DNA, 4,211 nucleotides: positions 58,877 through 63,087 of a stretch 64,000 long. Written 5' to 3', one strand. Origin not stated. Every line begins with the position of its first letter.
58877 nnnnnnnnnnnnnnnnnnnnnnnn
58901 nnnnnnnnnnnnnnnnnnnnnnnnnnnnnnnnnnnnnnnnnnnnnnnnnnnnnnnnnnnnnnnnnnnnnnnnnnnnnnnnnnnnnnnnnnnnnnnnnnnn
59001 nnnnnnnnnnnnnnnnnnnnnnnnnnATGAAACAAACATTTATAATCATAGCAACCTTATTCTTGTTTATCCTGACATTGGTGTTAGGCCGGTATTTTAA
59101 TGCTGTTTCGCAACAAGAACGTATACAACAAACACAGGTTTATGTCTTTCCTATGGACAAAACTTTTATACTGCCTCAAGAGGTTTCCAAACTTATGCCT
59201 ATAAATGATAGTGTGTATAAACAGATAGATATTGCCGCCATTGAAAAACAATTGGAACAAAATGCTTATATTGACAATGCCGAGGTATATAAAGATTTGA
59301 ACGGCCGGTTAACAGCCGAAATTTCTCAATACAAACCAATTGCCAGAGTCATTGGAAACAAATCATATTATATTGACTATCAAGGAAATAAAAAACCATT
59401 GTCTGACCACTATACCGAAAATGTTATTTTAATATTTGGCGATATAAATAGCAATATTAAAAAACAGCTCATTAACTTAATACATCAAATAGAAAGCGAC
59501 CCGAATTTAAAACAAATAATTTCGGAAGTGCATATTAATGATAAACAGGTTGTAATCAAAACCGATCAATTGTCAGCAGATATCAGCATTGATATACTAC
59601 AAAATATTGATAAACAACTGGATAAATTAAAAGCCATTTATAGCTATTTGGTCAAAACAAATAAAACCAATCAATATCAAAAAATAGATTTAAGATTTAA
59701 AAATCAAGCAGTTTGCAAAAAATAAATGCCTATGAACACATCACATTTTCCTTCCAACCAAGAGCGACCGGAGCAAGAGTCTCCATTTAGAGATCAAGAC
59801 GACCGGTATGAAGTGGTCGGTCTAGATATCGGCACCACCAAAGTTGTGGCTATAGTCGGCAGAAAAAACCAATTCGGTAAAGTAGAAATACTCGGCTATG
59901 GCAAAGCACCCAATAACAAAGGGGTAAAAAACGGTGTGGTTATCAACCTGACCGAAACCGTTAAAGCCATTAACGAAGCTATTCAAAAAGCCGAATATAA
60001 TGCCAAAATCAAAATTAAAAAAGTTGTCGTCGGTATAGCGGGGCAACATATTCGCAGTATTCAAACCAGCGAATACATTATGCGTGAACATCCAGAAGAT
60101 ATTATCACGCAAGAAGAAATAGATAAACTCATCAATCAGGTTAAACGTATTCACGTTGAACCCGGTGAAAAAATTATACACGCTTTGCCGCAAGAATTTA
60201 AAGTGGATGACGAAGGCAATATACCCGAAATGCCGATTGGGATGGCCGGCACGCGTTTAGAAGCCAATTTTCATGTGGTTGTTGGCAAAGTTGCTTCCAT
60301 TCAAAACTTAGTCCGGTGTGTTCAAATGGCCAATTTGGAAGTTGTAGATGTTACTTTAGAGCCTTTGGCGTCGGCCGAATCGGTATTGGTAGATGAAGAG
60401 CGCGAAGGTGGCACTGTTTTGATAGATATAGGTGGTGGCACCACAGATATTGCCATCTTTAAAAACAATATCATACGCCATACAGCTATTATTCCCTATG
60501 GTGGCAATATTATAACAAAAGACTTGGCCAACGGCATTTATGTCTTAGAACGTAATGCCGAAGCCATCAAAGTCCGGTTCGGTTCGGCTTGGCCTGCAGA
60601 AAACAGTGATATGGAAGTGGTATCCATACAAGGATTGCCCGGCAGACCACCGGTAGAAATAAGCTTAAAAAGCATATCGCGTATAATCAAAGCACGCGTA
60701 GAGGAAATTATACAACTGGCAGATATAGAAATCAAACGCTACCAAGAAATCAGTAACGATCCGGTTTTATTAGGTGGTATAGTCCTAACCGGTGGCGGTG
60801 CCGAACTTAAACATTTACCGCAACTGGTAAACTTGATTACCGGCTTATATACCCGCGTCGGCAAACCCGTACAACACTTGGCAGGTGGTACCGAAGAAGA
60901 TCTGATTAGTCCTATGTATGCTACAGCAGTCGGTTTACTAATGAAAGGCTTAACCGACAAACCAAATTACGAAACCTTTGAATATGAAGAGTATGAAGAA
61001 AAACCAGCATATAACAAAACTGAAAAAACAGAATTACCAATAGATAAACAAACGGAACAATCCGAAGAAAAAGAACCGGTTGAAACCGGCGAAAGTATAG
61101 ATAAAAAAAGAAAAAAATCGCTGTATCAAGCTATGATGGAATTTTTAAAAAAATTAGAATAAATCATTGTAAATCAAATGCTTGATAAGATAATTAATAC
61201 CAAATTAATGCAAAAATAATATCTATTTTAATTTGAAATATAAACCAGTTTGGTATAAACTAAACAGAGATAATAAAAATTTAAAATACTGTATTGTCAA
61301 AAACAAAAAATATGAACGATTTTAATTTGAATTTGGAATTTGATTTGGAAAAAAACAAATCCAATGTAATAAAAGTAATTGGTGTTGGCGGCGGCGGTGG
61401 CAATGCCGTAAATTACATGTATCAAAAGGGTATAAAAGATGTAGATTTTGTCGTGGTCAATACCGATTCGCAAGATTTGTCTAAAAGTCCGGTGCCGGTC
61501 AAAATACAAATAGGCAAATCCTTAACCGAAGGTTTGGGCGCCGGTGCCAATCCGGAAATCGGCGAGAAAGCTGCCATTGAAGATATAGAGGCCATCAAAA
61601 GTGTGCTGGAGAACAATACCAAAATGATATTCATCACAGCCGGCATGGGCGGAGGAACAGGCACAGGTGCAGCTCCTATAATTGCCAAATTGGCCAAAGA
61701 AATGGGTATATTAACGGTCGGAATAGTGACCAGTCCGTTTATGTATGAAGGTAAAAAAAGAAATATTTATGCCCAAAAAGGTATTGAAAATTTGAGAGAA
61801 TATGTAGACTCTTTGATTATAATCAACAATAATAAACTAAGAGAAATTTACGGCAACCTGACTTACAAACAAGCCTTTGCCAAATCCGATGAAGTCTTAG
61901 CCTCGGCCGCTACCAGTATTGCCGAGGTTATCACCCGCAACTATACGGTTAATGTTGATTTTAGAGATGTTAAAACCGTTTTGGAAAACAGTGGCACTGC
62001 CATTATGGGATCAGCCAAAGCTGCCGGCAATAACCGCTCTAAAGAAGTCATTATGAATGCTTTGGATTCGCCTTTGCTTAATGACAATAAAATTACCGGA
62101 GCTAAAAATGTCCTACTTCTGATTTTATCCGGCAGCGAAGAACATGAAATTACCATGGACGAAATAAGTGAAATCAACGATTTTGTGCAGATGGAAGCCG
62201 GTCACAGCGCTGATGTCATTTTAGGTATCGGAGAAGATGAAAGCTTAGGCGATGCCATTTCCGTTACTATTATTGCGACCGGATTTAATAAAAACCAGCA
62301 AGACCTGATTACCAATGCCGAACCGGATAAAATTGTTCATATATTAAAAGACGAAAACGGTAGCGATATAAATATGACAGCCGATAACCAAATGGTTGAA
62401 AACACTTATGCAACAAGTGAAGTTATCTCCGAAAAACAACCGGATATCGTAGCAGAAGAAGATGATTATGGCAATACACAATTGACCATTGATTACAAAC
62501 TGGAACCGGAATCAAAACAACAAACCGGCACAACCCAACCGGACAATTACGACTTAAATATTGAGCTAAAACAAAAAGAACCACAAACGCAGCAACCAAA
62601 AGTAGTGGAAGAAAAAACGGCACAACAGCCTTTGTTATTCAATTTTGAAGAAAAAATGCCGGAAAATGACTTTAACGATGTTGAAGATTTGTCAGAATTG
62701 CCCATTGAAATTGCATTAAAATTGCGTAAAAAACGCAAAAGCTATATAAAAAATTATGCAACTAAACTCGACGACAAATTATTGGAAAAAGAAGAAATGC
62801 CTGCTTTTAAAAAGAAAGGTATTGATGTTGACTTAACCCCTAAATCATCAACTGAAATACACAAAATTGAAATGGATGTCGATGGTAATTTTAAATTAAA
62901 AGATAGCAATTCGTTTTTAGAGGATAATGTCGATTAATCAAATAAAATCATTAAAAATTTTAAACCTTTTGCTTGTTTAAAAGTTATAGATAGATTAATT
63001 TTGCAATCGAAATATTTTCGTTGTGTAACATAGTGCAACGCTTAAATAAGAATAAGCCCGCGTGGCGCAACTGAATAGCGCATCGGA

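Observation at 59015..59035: murC is absent from its usual slot: the murG stop directly abuts the ftsQ start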

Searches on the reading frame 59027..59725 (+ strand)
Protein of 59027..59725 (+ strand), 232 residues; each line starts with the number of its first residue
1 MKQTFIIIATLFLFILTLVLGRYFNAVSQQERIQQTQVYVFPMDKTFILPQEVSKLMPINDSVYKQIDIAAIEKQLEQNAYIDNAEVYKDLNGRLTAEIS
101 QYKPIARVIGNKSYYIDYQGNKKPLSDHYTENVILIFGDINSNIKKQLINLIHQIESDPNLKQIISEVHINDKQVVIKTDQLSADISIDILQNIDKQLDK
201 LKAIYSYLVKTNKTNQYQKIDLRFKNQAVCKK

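Call 3: search_protein_families(library=pfam, proteins=[window:59027-59725:+])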
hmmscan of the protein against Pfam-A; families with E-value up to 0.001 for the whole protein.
window:59027-59725:+ (232 aa): 1 family
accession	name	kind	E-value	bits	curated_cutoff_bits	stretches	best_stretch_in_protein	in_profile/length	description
PF10144.15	SMP_2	-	0.00016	21.8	28.9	1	3-111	12-114/159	Bacterial virulence factor haemolysin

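Call 32: search_protein_families(library=ncbifam, proteins=[window:59027-59725:+], max_evalue=0.001)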
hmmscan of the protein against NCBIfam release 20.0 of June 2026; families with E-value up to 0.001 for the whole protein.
window:59027-59725:+ (232 aa): 1 family
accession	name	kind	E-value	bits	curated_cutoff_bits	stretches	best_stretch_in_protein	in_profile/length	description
NF008043.0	PRK10775.1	equivalog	0.00063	19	366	1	66-228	90-252/276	cell division protein FtsQ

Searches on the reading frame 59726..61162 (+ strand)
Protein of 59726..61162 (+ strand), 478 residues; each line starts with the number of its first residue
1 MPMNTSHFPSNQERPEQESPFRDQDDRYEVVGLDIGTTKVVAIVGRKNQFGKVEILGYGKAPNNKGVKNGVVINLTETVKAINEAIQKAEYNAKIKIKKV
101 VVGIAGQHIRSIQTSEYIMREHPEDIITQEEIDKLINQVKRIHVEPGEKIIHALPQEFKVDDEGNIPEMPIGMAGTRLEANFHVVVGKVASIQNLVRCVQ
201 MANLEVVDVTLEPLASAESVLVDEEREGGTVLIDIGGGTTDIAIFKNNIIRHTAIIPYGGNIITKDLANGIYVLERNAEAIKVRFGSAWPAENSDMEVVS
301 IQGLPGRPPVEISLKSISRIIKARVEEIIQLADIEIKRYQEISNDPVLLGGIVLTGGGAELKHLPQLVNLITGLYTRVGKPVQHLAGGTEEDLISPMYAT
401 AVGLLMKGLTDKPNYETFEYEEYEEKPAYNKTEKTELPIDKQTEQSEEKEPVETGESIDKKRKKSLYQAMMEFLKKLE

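Call 3: search_protein_families(library=pfam, proteins=[window:59726-61162:+])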
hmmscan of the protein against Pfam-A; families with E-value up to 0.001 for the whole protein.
window:59726-61162:+ (478 aa): 6 families
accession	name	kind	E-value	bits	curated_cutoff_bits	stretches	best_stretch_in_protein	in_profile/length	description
PF14450.12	FtsA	-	8.6e-44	149.4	31.8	2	231-403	1-127/127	Cell division protein FtsA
PF02491.25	SHS2_FTSA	-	2.3e-22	79.6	25.4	1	106-185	1-78/79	SHS2 domain inserted in FTSA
PF06723.19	MreB_Mbl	-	2.5e-17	63.2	27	1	206-390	123-316/327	MreB/Mbl protein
PF11104.14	PilM_2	-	6.7e-08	32.3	27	0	190-284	136-236/340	Type IV pilus assembly protein PilM;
PF02541.22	Ppx-GppA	-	4.4e-05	23.5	27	0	212-273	96-157/285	Ppx/GppA phosphatase family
PF06277.17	EutA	-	6.5e-05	22.4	27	1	225-281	140-198/475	Ethanolamine utilisation protein EutA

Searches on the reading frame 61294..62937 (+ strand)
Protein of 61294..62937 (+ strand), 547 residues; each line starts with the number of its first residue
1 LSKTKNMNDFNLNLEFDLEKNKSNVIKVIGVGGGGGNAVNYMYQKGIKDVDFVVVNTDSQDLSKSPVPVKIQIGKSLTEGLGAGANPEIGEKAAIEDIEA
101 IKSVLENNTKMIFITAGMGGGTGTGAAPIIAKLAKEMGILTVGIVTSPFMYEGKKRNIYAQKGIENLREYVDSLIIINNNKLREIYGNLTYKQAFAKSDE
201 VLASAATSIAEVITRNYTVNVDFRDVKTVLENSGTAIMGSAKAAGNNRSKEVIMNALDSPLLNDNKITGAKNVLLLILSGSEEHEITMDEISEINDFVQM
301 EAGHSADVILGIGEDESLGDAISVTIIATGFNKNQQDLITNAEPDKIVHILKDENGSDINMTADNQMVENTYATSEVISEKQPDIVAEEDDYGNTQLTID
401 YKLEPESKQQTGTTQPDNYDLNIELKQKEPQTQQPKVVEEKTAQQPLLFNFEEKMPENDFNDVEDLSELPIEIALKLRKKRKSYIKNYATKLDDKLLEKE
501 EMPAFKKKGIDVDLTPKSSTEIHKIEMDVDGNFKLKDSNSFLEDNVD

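Call 3: search_protein_families(library=pfam, proteins=[window:61294-62937:+])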
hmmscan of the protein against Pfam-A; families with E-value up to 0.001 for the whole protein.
window:61294-62937:+ (547 aa): 2 families
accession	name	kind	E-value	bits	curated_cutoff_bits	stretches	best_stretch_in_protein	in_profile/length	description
PF00091.31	Tubulin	-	1.9e-47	162.4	33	1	26-186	2-189/190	Tubulin/FtsZ family, GTPase domain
PF12327.13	FtsZ_C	-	3.5e-17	62.9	27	1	234-331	1-94/95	FtsZ family, C-terminal domain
